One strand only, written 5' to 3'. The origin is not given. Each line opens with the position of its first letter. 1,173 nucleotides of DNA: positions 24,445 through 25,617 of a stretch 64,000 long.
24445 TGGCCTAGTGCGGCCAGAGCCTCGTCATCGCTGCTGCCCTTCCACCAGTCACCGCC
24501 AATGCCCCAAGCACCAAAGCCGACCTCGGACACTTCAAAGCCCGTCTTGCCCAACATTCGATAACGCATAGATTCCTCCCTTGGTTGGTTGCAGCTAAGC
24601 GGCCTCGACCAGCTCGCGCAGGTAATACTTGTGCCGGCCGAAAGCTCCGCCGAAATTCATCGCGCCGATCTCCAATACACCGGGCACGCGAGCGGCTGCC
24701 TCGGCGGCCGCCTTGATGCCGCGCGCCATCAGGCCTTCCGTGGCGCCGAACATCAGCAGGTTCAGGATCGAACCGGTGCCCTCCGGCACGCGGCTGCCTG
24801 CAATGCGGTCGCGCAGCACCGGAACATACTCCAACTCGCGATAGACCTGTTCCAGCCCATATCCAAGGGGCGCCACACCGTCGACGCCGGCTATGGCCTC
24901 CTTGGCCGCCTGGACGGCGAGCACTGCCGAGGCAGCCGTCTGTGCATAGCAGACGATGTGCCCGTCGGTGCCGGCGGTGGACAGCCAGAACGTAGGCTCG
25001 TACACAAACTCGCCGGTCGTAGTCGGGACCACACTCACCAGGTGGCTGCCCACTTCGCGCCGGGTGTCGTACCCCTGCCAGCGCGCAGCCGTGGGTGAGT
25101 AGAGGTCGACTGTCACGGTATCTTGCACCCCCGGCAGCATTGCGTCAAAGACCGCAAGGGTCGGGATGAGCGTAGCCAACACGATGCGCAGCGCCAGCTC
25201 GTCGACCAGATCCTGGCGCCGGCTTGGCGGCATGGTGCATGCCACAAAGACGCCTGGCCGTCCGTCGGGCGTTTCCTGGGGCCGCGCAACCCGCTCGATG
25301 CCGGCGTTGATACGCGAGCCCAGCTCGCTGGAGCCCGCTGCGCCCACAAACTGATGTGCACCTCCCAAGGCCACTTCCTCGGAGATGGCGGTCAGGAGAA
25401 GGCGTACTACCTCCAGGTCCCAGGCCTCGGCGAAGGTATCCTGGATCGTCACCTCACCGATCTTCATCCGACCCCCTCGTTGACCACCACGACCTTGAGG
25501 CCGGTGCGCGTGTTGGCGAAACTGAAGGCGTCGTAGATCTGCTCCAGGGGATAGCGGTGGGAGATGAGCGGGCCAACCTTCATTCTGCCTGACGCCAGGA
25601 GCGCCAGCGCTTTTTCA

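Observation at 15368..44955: About 22-kb co-directional catabolic island mixing tungsten AORs, ATZ/TRZ amidohydrolases, PreA-like and M20 enzymes, an Ftr-like formyltransferase and a non-pyrrolysine corrinoid methyltransferase module; substrate unknown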

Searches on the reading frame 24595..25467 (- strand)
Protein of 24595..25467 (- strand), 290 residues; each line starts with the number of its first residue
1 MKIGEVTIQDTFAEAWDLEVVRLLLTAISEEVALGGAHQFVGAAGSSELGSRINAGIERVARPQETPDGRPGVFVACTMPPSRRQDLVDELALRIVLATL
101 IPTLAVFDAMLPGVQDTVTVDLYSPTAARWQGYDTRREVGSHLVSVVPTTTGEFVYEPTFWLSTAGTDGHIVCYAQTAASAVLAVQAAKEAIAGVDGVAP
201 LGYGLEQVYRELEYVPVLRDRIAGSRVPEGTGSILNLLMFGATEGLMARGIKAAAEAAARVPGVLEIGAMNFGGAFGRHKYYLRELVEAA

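Call 3: search_protein_families(library=pfam, proteins=[window:24595-25467:-], max_evalue=0.00001)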
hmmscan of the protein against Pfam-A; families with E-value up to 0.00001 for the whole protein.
window:24595-25467:- (290 aa): 2 families
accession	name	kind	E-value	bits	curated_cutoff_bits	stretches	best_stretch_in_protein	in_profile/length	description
PF01913.23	FTR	-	1.1e-22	80.9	27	1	1-147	1-140/142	Formylmethanofuran-tetrahydromethanopterin formyltransferase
PF02741.20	FTR_C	-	1.6e-15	57.9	25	1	213-286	76-149/149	FTR, proximal lobe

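Call 8: search_protein_families(library=ncbifam, proteins=[window:24595-25467:-], max_evalue=0.00001)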
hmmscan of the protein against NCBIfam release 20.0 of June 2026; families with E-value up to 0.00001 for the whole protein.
window:24595-25467:- (290 aa): 2 families
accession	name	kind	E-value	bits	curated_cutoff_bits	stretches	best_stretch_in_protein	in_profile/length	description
NF002554.0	PRK02114.1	subfamily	2.5e-45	155.2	297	1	1-287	1-296/297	formylmethanofuran--tetrahydromethanopterin N-formyltransferase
TIGR03119.1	one_C_fhcD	equivalog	5.7e-39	134.3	292.6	1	8-286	1-288/288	formylmethanofuran--tetrahydromethanopterin N-formyltransferase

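Call 17: find_homologous_proteins(query=window:24595-25467:-, max_evalue=0.00001)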
Query window:24595-25467:- (290 aa): 927 proteins with E <= 0.00001 among 8000 candidates; the best 120 are listed.
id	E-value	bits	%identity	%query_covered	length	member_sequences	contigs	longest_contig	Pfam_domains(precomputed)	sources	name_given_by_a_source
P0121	3.9e-182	622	100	100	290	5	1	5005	PF01913.24,PF02741.21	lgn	-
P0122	1.1e-162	558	89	100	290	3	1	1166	PF01913.24,PF02741.21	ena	-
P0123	1.5e-161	554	88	100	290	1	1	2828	PF01913.24,PF02741.21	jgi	jgi:formylmethanofuran--tetrahydromethanopterin N-formyltransferase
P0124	2.1e-155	534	84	100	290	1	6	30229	PF01913.24,PF02741.21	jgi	jgi:formylmethanofuran--tetrahydromethanopterin N-formyltransferase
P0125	1.2e-151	522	83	100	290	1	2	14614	PF01913.24,PF02741.21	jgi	jgi:formylmethanofuran--tetrahydromethanopterin N-formyltransferase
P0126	1.9e-151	521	82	99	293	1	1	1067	PF01913.24,PF02741.21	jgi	jgi:formylmethanofuran--tetrahydromethanopterin N-formyltransferase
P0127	1.0e-150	519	84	99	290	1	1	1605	PF01913.24,PF02741.21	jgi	jgi:formylmethanofuran--tetrahydromethanopterin N-formyltransferase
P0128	6.2e-149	513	81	100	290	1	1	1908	PF01913.24,PF02741.21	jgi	jgi:formylmethanofuran--tetrahydromethanopterin N-formyltransferase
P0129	2.5e-144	498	79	99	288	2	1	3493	PF01913.24,PF02741.21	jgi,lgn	jgi:formylmethanofuran--tetrahydromethanopterin N-formyltransferase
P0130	1.7e-138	479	77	98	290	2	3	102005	PF01913.24,PF02741.21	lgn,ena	-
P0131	7.7e-138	477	89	86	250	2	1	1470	PF01913.24,PF02741.21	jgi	-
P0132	2.3e-136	472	75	99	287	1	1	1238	PF01913.24,PF02741.21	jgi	jgi:formylmethanofuran--tetrahydromethanopterin N-formyltransferase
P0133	3.1e-136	471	75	99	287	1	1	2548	PF01913.24,PF02741.21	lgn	-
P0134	4.6e-136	471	75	99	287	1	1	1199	PF01913.24,PF02741.21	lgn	-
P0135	1.5e-135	469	73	99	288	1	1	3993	PF01913.24,PF02741.21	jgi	jgi:formylmethanofuran--tetrahydromethanopterin N-formyltransferase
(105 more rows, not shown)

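Call 19: find_related_loci(query=A1, collection=genome_contigs, flank=10000)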
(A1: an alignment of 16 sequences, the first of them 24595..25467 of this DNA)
Query A1 (290 aa) in genome_contigs; peptide patterns used: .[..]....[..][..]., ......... (x = any residue, [..] = any of these).
72 stretches matched a pattern; 30 encode a relative of the query (tblastn E <= 1e-3); 29 distinct loci.
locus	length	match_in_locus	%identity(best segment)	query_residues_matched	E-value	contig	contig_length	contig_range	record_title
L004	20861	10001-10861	71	1-287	9e-137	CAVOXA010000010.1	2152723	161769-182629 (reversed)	MAG: uncultured Chloroflexia bacterium isolate MFD09964.bin.2.208 genome assembly, contig: contig_4639, whole genome sho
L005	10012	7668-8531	73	1-289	7e-137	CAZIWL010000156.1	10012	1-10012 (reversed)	MAG TPA_asm: uncultured Anaerolineales bacterium isolate binchicken_co334_394 genome assembly, contig: NODE_12523_length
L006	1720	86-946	72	1-287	3e-147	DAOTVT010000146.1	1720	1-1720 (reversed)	MAG TPA_asm: Anaerolineae bacterium isolate H111_75 k127_1310829, whole genome shotgun sequence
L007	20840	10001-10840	72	1-281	4e-130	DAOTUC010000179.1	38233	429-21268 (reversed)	MAG TPA_asm: Anaerolineae bacterium isolate F17_42 k129_2608301, whole genome shotgun sequence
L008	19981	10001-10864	70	1-289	2e-128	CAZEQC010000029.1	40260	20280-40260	MAG TPA_asm: uncultured Anaerolineales bacterium isolate binchicken_co15_221 genome assembly, contig: NODE_348_length_40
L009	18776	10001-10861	71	1-287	9e-136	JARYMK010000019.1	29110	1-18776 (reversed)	MAG: Anaerolineae bacterium isolate A05DMB-I-30 NODE_19_length_29110_cov_4.468260, whole genome shotgun sequence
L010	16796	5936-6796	69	1-287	1e-118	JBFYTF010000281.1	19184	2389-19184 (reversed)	MAG: Anaerolineae bacterium isolate PPR_0259 PPR_0259._bin.108.fa_k121_1277531, whole genome shotgun sequence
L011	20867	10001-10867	59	1-289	1e-115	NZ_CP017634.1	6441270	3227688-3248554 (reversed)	Candidatus Formimonas warabiya strain DCMF chromosome, complete genome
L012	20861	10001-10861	59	1-289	4e-114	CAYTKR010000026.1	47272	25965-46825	MAG TPA_asm: uncultured Anaerolineales bacterium isolate SRP167671_co2_274 genome assembly, contig: NODE_966_length_4727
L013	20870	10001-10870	62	1-288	6e-114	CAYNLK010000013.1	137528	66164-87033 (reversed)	MAG TPA_asm: uncultured Caldilineaceae bacterium isolate binchicken_co44_236 genome assembly, contig: NODE_196_length_13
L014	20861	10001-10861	59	1-288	3e-111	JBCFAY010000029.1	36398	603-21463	MAG: Bacillota bacterium isolate metabat2.bin.18 NODE_458_length_36398_cov_5.356397, whole genome shotgun sequence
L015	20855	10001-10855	58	1-287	1e-110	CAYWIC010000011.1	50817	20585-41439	MAG TPA_asm: uncultured Anaerolineales bacterium isolate binchicken_co65_55 genome assembly, contig: NODE_2595_length_50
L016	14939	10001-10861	58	1-288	1e-110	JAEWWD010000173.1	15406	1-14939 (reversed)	MAG: Bacillota bacterium isolate OH_SDB_86 k127_131253, whole genome shotgun sequence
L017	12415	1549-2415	62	1-287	3e-109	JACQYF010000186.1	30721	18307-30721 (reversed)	MAG: Chloroflexi bacterium isolate NC_groundwater_1534_Pr4_S-0.65um_60_13 SR1-18-Sp65_coassembly_scaffold_617739, whole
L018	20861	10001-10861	58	1-288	5e-108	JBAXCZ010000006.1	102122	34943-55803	MAG: Clostridia bacterium isolate ELA206 MAG206_6, whole genome shotgun sequence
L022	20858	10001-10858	58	5-288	4e-106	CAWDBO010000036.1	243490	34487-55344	MAG: uncultured Chloroflexia bacterium isolate MFD02979.bin.2.144 genome assembly, contig: contig_82723, whole genome sh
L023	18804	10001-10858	57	1-287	1e-102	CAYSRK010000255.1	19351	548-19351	MAG TPA_asm: uncultured Spirochaetales bacterium isolate SRP067234_co1_227 genome assembly, contig: k99_156034, whole ge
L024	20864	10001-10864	61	1-288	2e-101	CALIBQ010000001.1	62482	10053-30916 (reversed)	MAG: uncultured Anaerolineae bacterium isolate S1_Bin_MAXBIN__192_1 genome assembly, contig: c_000000533845, whole genom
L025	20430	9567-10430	56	1-289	9e-101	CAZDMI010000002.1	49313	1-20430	MAG TPA_asm: uncultured Thermotogae bacterium isolate ERP127260_co1_75 genome assembly, contig: NODE_171_length_49313_co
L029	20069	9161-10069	53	1-288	3e-93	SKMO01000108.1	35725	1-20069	MAG: Bacillota bacterium isolate CSSed162cmA_249 CSSed16-2cmA-1342, whole genome shotgun sequence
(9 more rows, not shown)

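Call 26: search_solved_structures(query=window:24595-25467:-, max_evalue=0.001, show_alignments=1)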
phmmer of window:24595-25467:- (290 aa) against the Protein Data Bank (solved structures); distinct sequences matched with E-value up to 0.001: 4.
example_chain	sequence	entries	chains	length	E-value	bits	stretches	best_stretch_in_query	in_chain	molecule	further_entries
1m5h_A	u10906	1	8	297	4.8e-33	118.1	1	1-286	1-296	Formylmethanofuran--tetrahydromethanopterin formyltransferase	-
1m5s_A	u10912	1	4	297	8.2e-32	114.1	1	1-286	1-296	Formylmethanofuran--tetrahydromethanopterin formyltransferase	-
1ftr_A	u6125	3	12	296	1.9e-31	112.9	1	1-286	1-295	FORMYLMETHANOFURAN:TETRAHYDROMETHANOPTERIN FORMYLTRANSFERASE | Formylmethanofuran--tetrahydromethanopterin formyltransferase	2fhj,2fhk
6s6y_D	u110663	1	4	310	5.9e-19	71.9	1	5-288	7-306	Formylmethanofuran--tetrahydromethanopterin formyltransferase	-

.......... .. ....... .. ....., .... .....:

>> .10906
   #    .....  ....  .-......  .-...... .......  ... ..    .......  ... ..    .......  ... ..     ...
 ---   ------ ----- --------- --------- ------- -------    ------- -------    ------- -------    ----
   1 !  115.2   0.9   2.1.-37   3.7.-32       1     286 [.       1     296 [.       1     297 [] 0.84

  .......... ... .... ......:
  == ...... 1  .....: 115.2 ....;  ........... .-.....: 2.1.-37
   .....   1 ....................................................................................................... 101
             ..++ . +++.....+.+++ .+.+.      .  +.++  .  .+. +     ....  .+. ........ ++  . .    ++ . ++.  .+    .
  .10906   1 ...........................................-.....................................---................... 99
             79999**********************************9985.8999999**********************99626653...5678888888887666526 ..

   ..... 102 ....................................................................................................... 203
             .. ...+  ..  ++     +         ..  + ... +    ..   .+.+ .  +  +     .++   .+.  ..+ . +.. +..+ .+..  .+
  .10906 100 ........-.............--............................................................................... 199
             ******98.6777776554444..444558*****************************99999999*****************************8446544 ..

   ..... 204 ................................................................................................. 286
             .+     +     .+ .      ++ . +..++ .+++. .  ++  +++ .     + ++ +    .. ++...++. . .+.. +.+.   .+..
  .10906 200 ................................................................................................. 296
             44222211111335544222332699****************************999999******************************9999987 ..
